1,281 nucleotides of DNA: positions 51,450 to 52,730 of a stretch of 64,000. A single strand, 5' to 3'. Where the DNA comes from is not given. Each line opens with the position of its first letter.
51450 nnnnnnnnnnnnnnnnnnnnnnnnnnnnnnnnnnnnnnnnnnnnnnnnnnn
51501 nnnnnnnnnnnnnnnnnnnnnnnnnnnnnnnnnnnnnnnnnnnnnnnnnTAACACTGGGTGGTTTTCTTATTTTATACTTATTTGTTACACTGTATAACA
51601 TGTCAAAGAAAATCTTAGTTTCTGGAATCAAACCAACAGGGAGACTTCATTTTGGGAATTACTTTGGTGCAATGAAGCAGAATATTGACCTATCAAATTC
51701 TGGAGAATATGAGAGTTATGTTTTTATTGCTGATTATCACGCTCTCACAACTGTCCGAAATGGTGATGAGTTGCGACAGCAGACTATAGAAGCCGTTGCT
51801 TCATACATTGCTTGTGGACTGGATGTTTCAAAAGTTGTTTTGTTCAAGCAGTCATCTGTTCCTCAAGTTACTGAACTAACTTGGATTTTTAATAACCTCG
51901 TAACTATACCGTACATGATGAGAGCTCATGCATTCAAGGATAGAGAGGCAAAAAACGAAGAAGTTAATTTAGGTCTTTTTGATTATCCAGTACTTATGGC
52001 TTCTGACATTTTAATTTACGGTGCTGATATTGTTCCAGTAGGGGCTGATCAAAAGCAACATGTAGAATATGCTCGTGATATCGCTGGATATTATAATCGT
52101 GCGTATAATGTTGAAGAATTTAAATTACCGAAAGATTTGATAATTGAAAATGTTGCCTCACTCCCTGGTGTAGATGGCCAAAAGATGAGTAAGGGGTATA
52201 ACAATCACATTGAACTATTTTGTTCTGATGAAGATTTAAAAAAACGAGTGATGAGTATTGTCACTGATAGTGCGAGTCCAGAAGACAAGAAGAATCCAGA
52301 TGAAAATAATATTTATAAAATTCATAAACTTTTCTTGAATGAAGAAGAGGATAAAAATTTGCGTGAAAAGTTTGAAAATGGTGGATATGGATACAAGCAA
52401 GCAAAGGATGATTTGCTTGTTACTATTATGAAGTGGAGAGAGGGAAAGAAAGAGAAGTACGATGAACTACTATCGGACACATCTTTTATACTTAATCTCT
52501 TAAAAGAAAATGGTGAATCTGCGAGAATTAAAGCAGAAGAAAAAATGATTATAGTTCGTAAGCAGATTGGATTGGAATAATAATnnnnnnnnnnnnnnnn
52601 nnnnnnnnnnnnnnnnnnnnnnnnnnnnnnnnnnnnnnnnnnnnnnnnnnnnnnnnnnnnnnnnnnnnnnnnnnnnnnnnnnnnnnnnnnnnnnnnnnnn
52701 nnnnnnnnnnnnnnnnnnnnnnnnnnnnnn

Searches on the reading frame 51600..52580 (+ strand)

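Call 12: search_protein_families(library=ncbifam, proteins=[window:51600-52580:+])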
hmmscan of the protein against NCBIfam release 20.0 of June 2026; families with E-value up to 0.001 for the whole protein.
window:51600-52580:+ (326 aa): 9 families
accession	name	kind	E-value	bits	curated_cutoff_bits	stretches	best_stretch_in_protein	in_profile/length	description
NF009207.0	PRK12556.1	equivalog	1.2e-102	343.2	479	1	1-326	1-332/332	tryptophan--tRNA ligase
NF008923.0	PRK12284.1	equivalog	6e-91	305.4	597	1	6-325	5-331/431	tryptophan--tRNA ligase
TIGR00233.1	trpS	equivalog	2.9e-78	263.5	176.75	1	3-325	2-328/328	tryptophan--tRNA ligase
NF008922.0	PRK12283.1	equivalog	4.5e-62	210.2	572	2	2-172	2-174/400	tryptophan--tRNA ligase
NF008925.0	PRK12285.1-2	equivalog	4.5e-23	81.8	451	1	6-290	65-353/365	tryptophan--tRNA ligase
NF008926.0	PRK12285.1-3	equivalog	3.1e-14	52.7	320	1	6-174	68-236/429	tryptophan--tRNA ligase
NF006330.0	PRK08560.1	equivalog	1e-13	51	220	1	9-252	38-274/342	tyrosine--tRNA ligase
NF008927.0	PRK12285.1-4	equivalog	9.5e-12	44.6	478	1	5-260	75-332/385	tryptophan--tRNA ligase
NF008928.0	PRK12285.1-5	equivalog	3e-08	32.6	891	1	6-163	95-250/530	tryptophan--tRNA ligase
